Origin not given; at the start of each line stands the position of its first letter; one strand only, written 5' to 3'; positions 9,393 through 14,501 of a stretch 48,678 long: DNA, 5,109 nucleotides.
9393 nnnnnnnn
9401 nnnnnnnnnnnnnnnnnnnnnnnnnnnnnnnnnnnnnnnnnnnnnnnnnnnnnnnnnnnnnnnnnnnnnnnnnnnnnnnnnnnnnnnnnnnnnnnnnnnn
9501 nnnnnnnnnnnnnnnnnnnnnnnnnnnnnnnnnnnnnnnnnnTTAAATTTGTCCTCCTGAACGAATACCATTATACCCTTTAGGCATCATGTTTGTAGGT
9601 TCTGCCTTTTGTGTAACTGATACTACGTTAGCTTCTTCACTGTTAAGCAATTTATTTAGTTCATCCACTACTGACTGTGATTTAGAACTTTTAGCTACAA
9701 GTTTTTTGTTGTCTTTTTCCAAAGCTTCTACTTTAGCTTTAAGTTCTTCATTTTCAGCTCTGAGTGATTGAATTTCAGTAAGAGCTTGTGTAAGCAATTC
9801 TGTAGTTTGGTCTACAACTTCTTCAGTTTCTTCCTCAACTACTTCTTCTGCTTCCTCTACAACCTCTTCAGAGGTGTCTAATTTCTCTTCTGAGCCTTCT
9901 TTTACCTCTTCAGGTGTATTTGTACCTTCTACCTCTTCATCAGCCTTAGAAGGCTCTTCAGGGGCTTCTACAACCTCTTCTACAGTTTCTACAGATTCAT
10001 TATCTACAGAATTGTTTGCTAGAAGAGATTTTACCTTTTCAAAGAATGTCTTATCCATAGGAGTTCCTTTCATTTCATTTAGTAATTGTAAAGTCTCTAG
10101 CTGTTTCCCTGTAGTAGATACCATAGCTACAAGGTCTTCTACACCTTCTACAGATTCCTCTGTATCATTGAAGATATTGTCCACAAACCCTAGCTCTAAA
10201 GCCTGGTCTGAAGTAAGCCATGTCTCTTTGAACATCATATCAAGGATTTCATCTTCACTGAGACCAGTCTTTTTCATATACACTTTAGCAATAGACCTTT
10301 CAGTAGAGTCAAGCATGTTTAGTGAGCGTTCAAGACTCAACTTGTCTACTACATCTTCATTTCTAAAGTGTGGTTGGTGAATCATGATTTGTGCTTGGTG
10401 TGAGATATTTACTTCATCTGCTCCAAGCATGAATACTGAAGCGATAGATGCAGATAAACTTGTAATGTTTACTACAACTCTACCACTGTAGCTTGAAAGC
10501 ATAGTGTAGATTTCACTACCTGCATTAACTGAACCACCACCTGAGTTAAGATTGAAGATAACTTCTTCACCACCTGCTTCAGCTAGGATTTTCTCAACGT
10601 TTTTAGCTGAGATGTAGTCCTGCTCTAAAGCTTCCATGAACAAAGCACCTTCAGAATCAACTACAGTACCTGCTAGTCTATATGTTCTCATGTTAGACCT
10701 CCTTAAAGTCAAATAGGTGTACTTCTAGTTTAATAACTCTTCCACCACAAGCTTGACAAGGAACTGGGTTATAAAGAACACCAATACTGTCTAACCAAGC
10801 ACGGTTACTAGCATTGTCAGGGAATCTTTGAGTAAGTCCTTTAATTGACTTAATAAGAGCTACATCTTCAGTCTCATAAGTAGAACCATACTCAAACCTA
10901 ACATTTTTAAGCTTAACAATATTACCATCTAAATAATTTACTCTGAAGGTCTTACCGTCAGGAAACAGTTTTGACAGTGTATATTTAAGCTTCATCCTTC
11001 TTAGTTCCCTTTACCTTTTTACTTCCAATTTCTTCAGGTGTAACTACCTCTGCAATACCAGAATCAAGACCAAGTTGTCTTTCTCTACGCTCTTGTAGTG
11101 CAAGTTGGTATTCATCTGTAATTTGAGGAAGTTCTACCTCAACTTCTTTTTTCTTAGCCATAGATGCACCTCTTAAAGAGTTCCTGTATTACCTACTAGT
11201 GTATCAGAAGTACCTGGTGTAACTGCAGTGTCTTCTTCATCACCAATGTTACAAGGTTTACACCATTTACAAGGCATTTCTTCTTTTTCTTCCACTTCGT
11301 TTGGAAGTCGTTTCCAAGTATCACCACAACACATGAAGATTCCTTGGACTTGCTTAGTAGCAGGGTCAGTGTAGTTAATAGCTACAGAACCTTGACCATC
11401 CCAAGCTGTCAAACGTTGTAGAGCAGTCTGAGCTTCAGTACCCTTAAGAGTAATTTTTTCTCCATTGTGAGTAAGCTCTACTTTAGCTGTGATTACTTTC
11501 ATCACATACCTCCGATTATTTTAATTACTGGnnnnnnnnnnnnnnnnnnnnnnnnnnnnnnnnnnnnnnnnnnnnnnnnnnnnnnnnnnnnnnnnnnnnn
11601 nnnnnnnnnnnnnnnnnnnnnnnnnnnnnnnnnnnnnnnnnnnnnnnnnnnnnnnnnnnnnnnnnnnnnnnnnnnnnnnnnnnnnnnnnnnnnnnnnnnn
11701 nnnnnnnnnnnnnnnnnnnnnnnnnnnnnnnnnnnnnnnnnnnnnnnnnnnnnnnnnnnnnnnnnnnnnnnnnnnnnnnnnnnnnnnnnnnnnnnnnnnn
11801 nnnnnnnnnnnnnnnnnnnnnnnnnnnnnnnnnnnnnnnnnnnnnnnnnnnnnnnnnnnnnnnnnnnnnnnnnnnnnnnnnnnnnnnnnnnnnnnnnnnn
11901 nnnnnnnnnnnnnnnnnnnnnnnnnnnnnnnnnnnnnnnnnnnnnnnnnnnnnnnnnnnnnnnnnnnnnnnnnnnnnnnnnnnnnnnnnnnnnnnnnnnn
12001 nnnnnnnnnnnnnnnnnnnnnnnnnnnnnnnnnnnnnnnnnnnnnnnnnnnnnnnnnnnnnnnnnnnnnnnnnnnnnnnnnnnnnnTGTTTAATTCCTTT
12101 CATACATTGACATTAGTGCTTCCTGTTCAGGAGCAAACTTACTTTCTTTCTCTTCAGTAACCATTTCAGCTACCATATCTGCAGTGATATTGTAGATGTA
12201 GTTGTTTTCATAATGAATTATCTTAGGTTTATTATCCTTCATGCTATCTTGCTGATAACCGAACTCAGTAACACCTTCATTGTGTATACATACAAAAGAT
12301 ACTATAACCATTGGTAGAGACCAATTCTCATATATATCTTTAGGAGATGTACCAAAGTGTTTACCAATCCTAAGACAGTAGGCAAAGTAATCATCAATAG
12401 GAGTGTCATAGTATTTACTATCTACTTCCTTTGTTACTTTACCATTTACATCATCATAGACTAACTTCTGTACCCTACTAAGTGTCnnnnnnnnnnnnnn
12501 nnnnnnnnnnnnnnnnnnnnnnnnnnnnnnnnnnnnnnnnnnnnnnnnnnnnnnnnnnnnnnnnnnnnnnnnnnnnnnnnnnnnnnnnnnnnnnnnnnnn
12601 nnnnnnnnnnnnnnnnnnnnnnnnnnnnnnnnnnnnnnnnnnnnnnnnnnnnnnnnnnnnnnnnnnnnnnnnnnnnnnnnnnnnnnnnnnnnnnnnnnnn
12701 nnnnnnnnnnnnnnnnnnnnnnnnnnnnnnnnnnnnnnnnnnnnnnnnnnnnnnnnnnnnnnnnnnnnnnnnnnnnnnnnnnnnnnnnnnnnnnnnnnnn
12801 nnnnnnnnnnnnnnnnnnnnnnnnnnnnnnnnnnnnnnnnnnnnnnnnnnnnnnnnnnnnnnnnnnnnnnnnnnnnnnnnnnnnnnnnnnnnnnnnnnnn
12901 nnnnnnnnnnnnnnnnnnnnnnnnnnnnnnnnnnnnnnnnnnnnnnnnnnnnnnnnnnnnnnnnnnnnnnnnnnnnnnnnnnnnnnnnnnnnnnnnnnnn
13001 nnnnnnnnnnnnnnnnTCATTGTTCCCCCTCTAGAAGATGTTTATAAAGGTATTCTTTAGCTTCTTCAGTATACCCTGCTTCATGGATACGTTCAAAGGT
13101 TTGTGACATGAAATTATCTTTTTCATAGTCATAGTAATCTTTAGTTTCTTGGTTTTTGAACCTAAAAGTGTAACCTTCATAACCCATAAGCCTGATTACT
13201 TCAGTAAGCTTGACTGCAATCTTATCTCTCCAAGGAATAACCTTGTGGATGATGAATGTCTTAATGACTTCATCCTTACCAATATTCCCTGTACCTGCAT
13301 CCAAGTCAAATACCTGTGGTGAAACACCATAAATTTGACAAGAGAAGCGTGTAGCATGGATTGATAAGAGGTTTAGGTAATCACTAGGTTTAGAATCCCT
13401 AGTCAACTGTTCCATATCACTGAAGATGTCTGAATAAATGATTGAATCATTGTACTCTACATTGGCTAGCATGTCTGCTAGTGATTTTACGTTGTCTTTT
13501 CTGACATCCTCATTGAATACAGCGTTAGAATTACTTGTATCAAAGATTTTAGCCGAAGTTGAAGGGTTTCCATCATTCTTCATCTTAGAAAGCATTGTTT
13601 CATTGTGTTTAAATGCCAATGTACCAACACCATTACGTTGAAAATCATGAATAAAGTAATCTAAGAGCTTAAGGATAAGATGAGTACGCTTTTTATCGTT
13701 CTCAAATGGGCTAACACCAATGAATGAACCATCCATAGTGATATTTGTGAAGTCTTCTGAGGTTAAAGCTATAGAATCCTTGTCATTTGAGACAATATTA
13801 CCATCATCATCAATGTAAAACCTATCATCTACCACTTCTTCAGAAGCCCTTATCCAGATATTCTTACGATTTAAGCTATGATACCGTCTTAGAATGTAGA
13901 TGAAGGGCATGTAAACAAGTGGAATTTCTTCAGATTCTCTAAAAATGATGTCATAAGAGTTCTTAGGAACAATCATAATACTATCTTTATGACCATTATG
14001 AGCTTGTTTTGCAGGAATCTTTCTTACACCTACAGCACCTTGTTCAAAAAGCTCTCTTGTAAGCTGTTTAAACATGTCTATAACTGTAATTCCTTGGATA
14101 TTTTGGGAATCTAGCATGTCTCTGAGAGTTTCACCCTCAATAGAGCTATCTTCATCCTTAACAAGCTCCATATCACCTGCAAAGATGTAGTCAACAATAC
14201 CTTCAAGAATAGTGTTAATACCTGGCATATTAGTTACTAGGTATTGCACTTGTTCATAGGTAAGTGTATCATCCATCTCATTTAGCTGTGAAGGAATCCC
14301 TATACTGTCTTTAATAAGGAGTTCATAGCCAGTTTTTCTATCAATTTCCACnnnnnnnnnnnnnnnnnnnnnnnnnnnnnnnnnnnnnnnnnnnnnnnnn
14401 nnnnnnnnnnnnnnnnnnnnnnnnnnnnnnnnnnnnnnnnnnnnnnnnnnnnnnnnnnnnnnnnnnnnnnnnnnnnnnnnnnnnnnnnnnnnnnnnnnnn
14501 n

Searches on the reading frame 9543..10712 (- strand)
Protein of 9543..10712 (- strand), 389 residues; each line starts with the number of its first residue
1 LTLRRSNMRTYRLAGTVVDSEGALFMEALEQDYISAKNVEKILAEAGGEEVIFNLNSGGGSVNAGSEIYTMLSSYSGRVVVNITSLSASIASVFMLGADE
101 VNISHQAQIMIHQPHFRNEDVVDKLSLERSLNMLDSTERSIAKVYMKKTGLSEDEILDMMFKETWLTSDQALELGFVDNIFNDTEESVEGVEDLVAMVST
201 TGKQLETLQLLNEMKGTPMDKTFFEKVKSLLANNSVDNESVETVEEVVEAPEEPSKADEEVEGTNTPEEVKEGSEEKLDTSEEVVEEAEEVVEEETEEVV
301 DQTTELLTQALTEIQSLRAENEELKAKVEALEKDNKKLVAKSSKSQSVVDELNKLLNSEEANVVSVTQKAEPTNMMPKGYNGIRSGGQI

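Call 14: search_protein_families(library=phrogs, proteins=[window:9543-10712:-], max_evalue=0.00001)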
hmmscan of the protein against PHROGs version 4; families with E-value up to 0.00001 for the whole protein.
window:9543-10712:- (389 aa): 10 families
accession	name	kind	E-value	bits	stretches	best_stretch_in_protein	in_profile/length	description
phrog_94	-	head and packaging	1.4e-61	210.8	1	4-372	76-410/622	head maturation protease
phrog_2976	-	head and packaging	1.2e-38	134.9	1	32-354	34-368/394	head maturation protease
phrog_133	-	head and packaging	1.4e-35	124.1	1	34-367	33-346/668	head maturation protease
phrog_1684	-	head and packaging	1.4e-30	107.8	1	30-231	50-250/284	head maturation protease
phrog_53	-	head and packaging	7.4e-28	99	1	14-364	82-466/583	head maturation protease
phrog_3348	-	unknown function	3.4e-27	96.7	1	48-364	67-361/386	-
phrog_23753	-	head and packaging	1.2e-14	55.6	1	19-183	14-174/298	head maturation protease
phrog_20705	-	head and packaging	1e-13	51.5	1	24-183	187-348/690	virion structural protein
phrog_1827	-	other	3.6e-11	43.8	1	42-171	45-173/202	ATP-dependent protease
phrog_33547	-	unknown function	2.5e-07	31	1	47-177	28-155/357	-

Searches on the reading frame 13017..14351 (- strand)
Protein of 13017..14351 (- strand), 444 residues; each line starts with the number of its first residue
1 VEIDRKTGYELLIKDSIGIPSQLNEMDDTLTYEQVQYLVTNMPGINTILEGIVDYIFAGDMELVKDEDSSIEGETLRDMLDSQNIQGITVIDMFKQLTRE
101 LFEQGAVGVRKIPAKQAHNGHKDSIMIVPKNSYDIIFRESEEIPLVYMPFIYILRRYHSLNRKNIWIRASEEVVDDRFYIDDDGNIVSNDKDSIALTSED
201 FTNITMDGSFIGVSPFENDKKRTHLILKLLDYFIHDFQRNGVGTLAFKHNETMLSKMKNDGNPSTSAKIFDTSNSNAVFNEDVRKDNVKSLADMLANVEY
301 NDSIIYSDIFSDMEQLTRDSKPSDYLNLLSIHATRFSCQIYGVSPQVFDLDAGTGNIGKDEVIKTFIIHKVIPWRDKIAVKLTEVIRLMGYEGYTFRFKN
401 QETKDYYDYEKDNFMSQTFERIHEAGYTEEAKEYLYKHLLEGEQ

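Call 14: search_protein_families(library=phrogs, proteins=[window:13017-14351:-], max_evalue=0.00001)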
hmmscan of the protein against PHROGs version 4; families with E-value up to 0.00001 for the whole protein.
window:13017-14351:- (444 aa): 1 family
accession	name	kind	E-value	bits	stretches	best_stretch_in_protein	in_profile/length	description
phrog_16496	-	head and packaging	1.1e-18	67.9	1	31-430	87-480/492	portal protein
